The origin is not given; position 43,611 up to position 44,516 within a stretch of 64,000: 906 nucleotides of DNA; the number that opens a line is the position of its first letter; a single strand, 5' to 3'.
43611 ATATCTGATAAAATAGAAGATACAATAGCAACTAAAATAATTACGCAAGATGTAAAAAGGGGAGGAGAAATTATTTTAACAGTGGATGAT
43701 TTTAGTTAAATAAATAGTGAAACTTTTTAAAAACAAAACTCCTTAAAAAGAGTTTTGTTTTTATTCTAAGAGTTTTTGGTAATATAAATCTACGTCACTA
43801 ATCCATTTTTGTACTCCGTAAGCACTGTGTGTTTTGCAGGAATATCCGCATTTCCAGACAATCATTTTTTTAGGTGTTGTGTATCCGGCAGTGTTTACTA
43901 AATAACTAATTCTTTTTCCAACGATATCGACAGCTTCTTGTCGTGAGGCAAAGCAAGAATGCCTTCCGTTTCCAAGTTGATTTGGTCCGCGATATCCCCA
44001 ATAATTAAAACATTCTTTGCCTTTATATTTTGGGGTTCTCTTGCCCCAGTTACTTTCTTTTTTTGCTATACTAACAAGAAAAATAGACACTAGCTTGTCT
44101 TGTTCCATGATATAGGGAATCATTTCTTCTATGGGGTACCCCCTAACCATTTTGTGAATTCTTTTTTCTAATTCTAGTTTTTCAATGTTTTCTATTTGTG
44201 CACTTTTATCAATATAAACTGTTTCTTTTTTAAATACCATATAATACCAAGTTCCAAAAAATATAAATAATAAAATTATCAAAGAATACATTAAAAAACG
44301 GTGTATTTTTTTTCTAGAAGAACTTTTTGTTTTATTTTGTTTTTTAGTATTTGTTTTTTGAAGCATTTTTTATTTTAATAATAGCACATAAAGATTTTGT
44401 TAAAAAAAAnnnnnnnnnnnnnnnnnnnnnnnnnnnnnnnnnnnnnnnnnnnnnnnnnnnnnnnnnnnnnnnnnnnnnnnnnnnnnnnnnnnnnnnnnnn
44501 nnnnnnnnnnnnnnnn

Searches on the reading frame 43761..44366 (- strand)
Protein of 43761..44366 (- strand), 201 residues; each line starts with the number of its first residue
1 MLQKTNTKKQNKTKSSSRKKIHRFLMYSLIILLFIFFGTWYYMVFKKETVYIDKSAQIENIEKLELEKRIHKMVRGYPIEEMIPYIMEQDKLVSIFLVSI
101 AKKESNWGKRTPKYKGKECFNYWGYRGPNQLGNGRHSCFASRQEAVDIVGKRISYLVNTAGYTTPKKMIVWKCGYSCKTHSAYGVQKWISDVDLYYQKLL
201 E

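Call 4: search_protein_families(library=pfam, proteins=[window:43761-44366:-], max_evalue=10)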
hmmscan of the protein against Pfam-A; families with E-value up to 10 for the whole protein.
window:43761-44366:- (201 aa): 3 families
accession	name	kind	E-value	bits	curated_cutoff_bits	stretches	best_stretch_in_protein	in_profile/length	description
PF00122.25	E1-E2_ATPase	-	0.062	13.3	28.1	1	7-50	101-144/181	E1-E2 ATPase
PF20377.3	DUF6672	-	0.13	12.5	24.3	1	20-66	5-51/152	Family of unknown function (DUF6672)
PF06864.17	PAP_PilO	-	0.14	11.4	26.7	1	2-62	151-210/419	Pilin accessory protein (PilO)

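Call 5: search_protein_families(library=ncbifam, proteins=[window:43761-44366:-], max_evalue=10)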
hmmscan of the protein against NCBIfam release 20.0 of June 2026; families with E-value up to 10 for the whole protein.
window:43761-44366:- (201 aa): 0 families

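Call 7: search_protein_families(library=phrogs, proteins=[window:43761-44366:-], max_evalue=1)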
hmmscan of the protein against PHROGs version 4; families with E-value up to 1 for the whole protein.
window:43761-44366:- (201 aa): 3 families
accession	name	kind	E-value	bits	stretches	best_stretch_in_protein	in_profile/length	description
phrog_14464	-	moron, auxiliary metabolic gene and host takeover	0.0083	17.2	1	26-53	15-42/59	membrane protein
phrog_27503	-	unknown function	0.059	14.6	1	10-66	2-55/138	-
phrog_16690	-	unknown function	0.36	11.8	1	25-68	8-45/62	-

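Call 8: find_homologous_proteins(query=window:43761-44366:-)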
Query window:43761-44366:- (201 aa): 1782 proteins with E <= 0.001 among 1845 candidates; the best 120 are listed.
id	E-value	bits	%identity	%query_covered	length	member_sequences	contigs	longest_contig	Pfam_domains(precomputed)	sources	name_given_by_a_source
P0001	9.1e-104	363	100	79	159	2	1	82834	-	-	-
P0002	2.2e-101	356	83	91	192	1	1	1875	-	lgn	-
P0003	2.1e-86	307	68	97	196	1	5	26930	-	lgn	-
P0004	6.1e-85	302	73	82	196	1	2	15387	-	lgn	-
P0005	4.0e-84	299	67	96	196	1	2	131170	-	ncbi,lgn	-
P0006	5.8e-81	289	65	97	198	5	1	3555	-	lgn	-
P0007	3.4e-79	283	70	87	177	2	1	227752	-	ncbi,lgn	-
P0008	1.2e-69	252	57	96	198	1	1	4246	-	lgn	-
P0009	1.5e-69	252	58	89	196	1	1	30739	-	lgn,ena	-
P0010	3.1e-69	251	55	98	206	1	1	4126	-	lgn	-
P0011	1.2e-68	249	57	99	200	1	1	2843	-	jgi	jgi:hypothetical protein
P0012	1.5e-68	248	57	89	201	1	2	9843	-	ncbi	-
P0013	2.4e-68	248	57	99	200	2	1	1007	-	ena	-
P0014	3.4e-68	247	57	99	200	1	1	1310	-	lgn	-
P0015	5.9e-67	243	57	88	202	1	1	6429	-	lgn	-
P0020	1.7e-65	239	58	89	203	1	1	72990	-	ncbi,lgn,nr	ncbi:MAG: hypothetical protein U9O20_02835 [Patescibacteria group bacterium]|nr:hypothetical protein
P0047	7.6e-56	207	61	74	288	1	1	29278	-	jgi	jgi:hypothetical protein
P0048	9.2e-56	207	48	89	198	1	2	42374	-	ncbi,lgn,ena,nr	ncbi:MAG: glucosaminidase domain-containing protein [Candidatus Moranbacteria bacterium]|nr:glucosam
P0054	8.7e-55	204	48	94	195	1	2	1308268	-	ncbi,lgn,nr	ncbi:MAG: hypothetical protein U5L10_01365 [Candidatus Moranbacteria bacterium]|nr:hypothetical prot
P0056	1.7e-54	203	58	76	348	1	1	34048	-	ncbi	ncbi:hypothetical protein ACFL08_03180 [Patescibacteria group bacterium]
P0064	9.1e-54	200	46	99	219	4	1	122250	-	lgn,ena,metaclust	metaclust:\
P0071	4.9e-53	198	46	95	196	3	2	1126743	-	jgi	jgi:hypothetical protein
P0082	4.1e-52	195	55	77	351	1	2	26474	-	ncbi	ncbi:hypothetical protein ACFL2R_01510 [Patescibacteria group bacterium]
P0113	9.9e-51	190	56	75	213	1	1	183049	-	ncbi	-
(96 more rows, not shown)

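Call 11: search_protein_families(library=pfam, proteins=[P0048, P0054, P0056, P0020, P0071, P0082, P0113, P0047, P0064, P0005], max_evalue=10)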
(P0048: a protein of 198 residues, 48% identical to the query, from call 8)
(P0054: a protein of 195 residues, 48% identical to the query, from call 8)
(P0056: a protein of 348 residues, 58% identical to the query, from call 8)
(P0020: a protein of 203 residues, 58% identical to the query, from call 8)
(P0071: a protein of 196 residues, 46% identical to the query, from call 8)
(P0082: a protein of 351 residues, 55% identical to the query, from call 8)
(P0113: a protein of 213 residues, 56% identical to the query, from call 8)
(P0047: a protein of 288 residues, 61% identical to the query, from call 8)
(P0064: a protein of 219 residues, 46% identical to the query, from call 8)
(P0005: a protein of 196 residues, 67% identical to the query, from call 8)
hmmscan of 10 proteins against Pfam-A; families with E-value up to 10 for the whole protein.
P0048 (198 aa): 0 families

P0054 (195 aa): 0 families

P0056 (348 aa): 1 family
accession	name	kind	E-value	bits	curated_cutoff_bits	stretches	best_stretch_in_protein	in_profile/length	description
PF10332.14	DUF2418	-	0.016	16.1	22.3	1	128-192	29-90/96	Protein of unknown function (DUF2418)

P0020 (203 aa): 0 families

P0071 (196 aa): 4 families
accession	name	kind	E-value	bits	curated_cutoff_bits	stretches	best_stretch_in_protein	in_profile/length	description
PF14991.11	MLANA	-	0.033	14.9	27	1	20-42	32-54/117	Protein melan-A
PF10161.14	DDDD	-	0.11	12.6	27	1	142-161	52-71/76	Putative mitochondrial precursor protein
PF23274.1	DUF7077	-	0.18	12.1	27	1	43-90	54-101/122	Domain of unknown function (DUF7077)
PF14715.11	FixP_N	-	0.3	11.2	24.9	1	21-42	25-46/48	N-terminal domain of cytochrome oxidase-cbb3, FixP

P0082 (351 aa): 0 families

P0113 (213 aa): 0 families

P0047 (288 aa): 1 family
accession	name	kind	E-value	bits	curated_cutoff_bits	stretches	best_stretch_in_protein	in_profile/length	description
PF08017.16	Fibrinogen_BP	-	0.26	10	50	1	111-147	59-203/425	Fibrinogen binding protein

P0064 (219 aa): 4 families
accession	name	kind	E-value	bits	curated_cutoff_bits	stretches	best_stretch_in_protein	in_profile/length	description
PF12911.12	OppC_N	-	0.0077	16.5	23.9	1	32-56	4-28/53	N-terminal TM domain of oligopeptide transport permease C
PF18355.7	DUF5607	-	0.041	14.8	25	1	158-190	11-49/65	Domain of unknown function (DUF5607)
PF19762.4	DUF6249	-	0.051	14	33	1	45-79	7-40/104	Domain of unknown function (DUF6249)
PF09402.16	MSC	-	0.072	12.9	29.7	1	26-88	205-267/337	Man1-Src1p-C-terminal domain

P0005 (196 aa): 1 family
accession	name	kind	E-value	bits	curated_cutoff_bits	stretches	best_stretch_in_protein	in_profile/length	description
PF13150.11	TraL_transposon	-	0.08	13.2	27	1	20-67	35-77/86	Conjugative transposon protein TraL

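Call 16: search_protein_representatives(protein=window:43761-44366:-)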
Query: 201 residues. Proteins with E-value up to 0.001 (for the whole library): 288; up to 1e-10: 258; up to 1e-30: 202. The best 150 are listed.
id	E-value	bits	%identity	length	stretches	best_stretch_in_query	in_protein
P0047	2.4e-56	206.9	60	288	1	49-199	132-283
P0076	8.2e-53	195.4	54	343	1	47-199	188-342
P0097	7.3e-52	192.3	58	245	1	59-199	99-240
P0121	6.4e-51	189.2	59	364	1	59-199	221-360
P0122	1.1e-50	188.5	54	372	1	54-199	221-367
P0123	3.4e-50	186.9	56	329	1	60-199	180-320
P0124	4.5e-50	186.5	59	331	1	62-199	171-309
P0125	5.7e-50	186.1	58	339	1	58-199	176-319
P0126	6.2e-50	186.0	54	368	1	53-199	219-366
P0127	7.6e-50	185.7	62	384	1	72-199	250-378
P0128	2.4e-49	184.1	52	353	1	47-200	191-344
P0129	2.9e-49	183.8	53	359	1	48-199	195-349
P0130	3.7e-49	183.5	47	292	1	16-200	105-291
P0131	3.8e-49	183.4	56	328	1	67-200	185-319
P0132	1.4e-48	181.6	57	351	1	58-198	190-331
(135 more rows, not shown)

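Call 60: search_protein_families(library=ncbifam, proteins=[P0048, P0054, P0020, P0056], max_evalue=10)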
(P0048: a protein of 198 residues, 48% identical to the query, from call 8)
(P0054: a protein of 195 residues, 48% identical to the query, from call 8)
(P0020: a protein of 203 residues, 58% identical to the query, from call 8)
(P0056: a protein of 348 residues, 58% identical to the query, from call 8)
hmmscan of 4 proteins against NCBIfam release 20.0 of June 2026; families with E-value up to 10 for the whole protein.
P0048 (198 aa): 2 families
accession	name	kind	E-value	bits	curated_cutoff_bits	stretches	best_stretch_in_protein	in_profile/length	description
NF009354.0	PRK12709.1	equivalog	0.037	13.5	456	1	87-156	197-264/323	flagellar rod assembly protein/muramidase FlgJ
NF033896.2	MFS_LfrA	equivalog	0.047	12.3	825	1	17-76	274-331/504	efflux MFS transporter LfrA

P0054 (195 aa): 0 families

P0020 (203 aa): 1 family
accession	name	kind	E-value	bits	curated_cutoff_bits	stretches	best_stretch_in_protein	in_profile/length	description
TIGR00061.1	L21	equivalog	0.21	12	43.7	1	152-192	58-96/101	50S ribosomal protein L21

P0056 (348 aa): 1 family
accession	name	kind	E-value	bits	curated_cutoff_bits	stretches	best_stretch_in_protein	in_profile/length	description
NF009379.0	PRK12740.1-3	equivalog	0.0039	15.8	513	1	104-192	286-374/674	elongation factor G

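Call 67: find_encoding_contigs(protein=P0054, flank=6000, max_places=2)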
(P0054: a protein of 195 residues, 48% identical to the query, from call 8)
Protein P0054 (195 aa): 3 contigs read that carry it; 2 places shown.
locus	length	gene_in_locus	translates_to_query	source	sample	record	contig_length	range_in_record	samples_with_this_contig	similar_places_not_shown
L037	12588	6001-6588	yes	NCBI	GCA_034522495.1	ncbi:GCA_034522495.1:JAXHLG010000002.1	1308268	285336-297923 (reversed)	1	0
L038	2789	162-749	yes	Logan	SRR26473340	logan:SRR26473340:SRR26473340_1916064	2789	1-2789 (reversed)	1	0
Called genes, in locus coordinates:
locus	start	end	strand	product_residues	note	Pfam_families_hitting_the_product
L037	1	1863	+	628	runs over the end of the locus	-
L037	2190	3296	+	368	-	PF02481:DNA_processg_A, PF17782:WHD_DprA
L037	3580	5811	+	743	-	PF01751:Toprim, PF01131:Topoisom_bac, PF01396:Zn_ribbon_Top1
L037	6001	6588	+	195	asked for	-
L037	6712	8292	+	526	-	PF23560:GBD_Hemicentin (weak)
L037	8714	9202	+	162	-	-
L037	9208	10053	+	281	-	PF01790:LGT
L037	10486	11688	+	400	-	PF00814:TsaD, PF22521:HypF_C_2 (faint)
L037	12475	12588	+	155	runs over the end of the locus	-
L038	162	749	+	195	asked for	-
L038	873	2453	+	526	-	PF23560:GBD_Hemicentin (weak)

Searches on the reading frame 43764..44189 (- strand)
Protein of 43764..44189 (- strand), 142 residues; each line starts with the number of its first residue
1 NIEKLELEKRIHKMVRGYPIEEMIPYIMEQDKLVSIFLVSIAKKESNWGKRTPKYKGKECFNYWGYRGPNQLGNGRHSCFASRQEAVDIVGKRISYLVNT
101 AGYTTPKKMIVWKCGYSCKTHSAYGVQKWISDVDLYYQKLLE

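Call 19: search_solved_structures(query=A2, max_evalue=10, show_alignments=2)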
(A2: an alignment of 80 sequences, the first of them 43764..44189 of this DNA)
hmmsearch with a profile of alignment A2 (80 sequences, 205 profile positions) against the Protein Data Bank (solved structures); distinct sequences matched with E-value up to 10: 50.
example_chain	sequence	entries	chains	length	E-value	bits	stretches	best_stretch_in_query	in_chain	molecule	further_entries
4qy0_B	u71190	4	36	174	0.093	15.6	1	121-162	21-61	hemagglutinin | Hemagglutinin HA2 chain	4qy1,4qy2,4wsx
4xq5_B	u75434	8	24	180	0.098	15.5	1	121-162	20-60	Hemagglutinin HA2 chain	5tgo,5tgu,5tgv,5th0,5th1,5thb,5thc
4xqo_B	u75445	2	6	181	0.1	15.5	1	121-162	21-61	Hemagglutinin HA2 chain | Hemagglutinin HA2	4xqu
4cyv_B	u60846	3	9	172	0.1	15.4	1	121-162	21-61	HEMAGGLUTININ | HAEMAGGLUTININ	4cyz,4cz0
4d00_B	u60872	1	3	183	0.1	15.4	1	121-162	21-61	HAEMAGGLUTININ HA1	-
4cyw_B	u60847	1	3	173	0.1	15.4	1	121-162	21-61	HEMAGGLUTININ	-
4wsw_B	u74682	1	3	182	0.11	15.3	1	121-162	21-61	Hemagglutinin HA2 chain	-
6wf1_B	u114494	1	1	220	0.15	14.9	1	121-162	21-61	Hemagglutinin HA2 chain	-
9bu6_D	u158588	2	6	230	0.16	14.8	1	121-162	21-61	Hemagglutinin HA2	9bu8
9onz_D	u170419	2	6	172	0.17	14.7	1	121-162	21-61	Hemagglutinin HA2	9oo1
6ii4_B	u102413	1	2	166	0.18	14.6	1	121-162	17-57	Hemagglutinin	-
6d7c_B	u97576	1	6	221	0.18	14.6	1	121-162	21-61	Hemagglutinin HA2 chain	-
4lki_B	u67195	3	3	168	0.18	14.6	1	121-162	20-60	hemagglutinin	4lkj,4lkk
4kol_B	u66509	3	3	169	0.19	14.6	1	121-162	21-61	Hemagglutinin HA2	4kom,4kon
6ii9_B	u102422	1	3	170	0.19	14.6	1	121-162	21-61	Hemagglutinin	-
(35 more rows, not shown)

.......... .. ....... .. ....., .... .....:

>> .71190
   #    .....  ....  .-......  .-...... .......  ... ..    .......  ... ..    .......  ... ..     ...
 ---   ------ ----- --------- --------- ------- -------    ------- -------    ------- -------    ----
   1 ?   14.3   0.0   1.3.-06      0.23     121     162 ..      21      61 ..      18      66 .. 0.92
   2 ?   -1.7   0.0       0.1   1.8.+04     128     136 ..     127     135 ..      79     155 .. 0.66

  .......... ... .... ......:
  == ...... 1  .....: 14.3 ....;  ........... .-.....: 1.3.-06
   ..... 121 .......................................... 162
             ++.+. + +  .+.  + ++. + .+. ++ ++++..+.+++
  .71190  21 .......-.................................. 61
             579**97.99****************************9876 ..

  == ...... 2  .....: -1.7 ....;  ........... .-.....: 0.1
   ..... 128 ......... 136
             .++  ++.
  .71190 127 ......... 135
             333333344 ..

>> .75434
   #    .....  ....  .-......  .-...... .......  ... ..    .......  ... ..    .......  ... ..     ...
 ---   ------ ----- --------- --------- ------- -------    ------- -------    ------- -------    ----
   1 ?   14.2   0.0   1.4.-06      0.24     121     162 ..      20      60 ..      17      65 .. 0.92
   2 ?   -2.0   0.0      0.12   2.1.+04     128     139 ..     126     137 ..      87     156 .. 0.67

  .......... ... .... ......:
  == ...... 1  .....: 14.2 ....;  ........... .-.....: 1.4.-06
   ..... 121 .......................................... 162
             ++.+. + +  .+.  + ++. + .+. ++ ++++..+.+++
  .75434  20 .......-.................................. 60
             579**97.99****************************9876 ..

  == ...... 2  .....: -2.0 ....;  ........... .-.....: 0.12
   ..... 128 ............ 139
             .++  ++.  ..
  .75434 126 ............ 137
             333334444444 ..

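Call 27: predict_structure(alignment_id=A2)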
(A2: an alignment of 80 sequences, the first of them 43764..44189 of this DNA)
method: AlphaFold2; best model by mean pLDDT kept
length: 142 residues; sequences in the alignment: 80
mean_pLDDT: 95.5   pTM: 0.90
mean pLDDT of the five models: 95.5, 95.3, 94.5, 94.3, 93.9
residues with pLDDT >= 90: 126; 70-90: 16; 50-70: 0; < 50: 0
segments of 3 or more residues with pLDDT < 50: none
pLDDT, mean of each block of 10 residues (from residue 1): 92 98 98 98 98 93 94 88 98 98 97 91 96 98 90
secondary structure, 60 per line:
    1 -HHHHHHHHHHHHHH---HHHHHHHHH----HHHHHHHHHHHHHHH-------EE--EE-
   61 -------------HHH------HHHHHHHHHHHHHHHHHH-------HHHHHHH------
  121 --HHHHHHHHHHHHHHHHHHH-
elements in order: H2-15 H19-27 H32-46 H83-100 H108-114 H123-141

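Call 30: fold_search(library=pdb, model_id=the predicted structure)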
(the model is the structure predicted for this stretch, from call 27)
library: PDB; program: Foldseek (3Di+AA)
matches with E <= 10: 37; with E <= 0.001: 0
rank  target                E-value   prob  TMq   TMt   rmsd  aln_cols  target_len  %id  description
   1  3vwo                  9.9e-03  1.00  0.56  0.53   5.2       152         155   18  Crystal structure of peptidoglycan hydrolase mutant from Sphingomonas sp. A1 (released 2013-09-04)
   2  2zyc                  1.6e-02  1.00  0.53  0.49   4.7       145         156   17  Crystal structure of peptidoglycan hydrolase from Sphingomonas sp. A1 (released 2009-02-03)
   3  8yxk_A                2.9e-02  1.00  0.66  0.63   3.6       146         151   16  X-ray structure of Clostridioides difficile endolysin Ecd09610 glucosaminidase domain. (released 2024-05-15)
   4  3k3t                  4.3e-02  1.00  0.54  0.51   4.5       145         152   16  E185A mutant of peptidoglycan hydrolase from Sphingomonas sp. A1 (released 2010-07-14)
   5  7pj4                  9.3e-02  0.99  0.57  0.33   5.3       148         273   18  Crystal structure of catalytic domain in closed conformation of LytB (E585Q)from Streptococcus pneumoniae (released 2022-09-07)
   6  7pj3                  1.2e-01  0.98  0.57  0.34   5.0       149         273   17  Crystal structure of catalytic domain in open conformation of LytB from Streptococcus pneumoniae (released 2022-09-07)
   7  5dn4                  2.9e-01  0.85  0.49  0.45   5.8       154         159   14  Structure of the glycoside hydrolase domain from Salmonella typhimurium FlgJ (released 2016-02-24)
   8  1lzd                  1.6e+00  0.09  0.24  0.26   8.9       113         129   18  DISSECTION OF PROTEIN-CARBOHYDRATE INTERACTIONS IN MUTANT HEN EGG-WHITE LYSOZYME COMPLEXES AND THEIR HYDROLYTIC ACTIVITY (released 1995-05-08)
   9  1hem                  2.1e+00  0.08  0.28  0.30   9.5       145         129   17  STRUCTURAL AND THERMODYNAMIC ANALYSIS OF COMPENSATING MUTATIONS WITHIN THE CORE OF CHICKEN EGG WHITE LYSOZYME (released 1993-10-31)
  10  3gxk_A                2.5e+00  0.20  0.44  0.37   7.8       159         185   12  The crystal structure of g-type lysozyme from Atlantic cod (Gadus morhua L.) in complex with NAG oligomers sheds new l (released 2009-10-20)
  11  9uo7                  2.6e+00  0.06  0.24  0.18  13.1       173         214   10  L. donovani Cell cycle associated protein MOB1 (released 2026-04-01)
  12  5h6i_B                2.7e+00  0.03  0.18  0.13  13.3       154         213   12  Crystal Structure of GBS CAMP Factor (released 2017-11-22)
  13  1hen                  2.9e+00  0.06  0.26  0.28   9.8       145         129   17  STRUCTURAL AND THERMODYNAMIC ANALYSIS OF COMPENSATING MUTATIONS WITHIN THE CORE OF CHICKEN EGG WHITE LYSOZYME (released 1993-10-31)
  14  1heq                  3.4e+00  0.06  0.27  0.29  10.3       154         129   16  STRUCTURAL AND THERMODYNAMIC ANALYSIS OF COMPENSATING MUTATIONS WITHIN THE CORE OF CHICKEN EGG WHITE LYSOZYME (released 1993-10-31)
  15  5h6i_A                3.6e+00  0.04  0.20  0.14  14.3       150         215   13  Crystal Structure of GBS CAMP Factor (released 2017-11-22)
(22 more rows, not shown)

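Call 92: fold_search(library=viral, model_id=the predicted structure)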
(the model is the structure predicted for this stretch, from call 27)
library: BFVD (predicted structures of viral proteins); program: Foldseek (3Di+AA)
matches with E <= 10: 143; with E <= 0.001: 0
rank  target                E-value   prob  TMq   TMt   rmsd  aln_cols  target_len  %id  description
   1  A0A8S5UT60            4.3e-03  1.00  0.65  0.33   4.8       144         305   19  Beta- N-acetylglucosaminidase [Myoviridae sp. ctYA416]
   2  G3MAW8                1.1e-02  1.00  0.59  0.36   5.2       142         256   19  Gp588 [Bacillus phage G]
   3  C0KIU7                1.3e-02  1.00  0.50  0.34   7.1       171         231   15  p5 [Pseudomonas phage phi2954]
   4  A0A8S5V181            1.4e-02  0.99  0.48  0.09   7.2       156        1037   17  Peptidase [Myoviridae sp. ctJ2i1]
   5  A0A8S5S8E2            2.2e-02  1.00  0.62  0.17   4.2       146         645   16  43 kDa tail protein [Siphoviridae sp. ctb3910]
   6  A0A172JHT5            2.4e-02  1.00  0.61  0.35   4.5       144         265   17  Mannosyl-glycoendo-beta-N-acetylglucosaminidase [Bacillus phage AR9]
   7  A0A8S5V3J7            3.8e-02  1.00  0.52  0.45   6.3       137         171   17  Mannosyl-glycoprotein endo-beta-N-acetylglucosaminidase [Myoviridae sp. ctk6V34]
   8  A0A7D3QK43            4.5e-02  1.00  0.65  0.11   4.9       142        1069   15  (no name in the UniProt tables at hand)
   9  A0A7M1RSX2            5.3e-02  0.96  0.47  0.15   8.0       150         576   11  Mannosyl-glycoprotein endo-beta-N-acetylglucosamidase-like domain-containing protein [uncultured phage cr124_1]
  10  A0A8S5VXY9            6.2e-02  0.96  0.47  0.37   7.3       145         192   20  Mannosyl-glycoprotein endo-beta-N-acetylglucosaminidase [Tectiviridae sp.]
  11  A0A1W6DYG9            8.1e-02  0.94  0.50  0.43   8.5       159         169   13  Transglycosylase SLT domain-containing protein [Aeromonas phage phiA8-29]
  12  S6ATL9                9.6e-02  0.99  0.59  0.13   4.3       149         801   17  Putative tail lysin [Bacillus phage phiNIT1]
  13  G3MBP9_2              9.6e-02  0.99  0.61  0.08   5.0       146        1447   11  Gp183 [Bacillus phage G]
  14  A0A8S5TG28            1.1e-01  0.98  0.59  0.35   4.9       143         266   17  Mannosyl-glycoprotein endo-beta-N-acetylglucosaminidase [Myoviridae sp. ctIty1]
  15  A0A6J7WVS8            1.1e-01  0.93  0.50  0.33   6.9       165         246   13  LT_GEWL domain containing protein [uncultured Caudovirales phage]
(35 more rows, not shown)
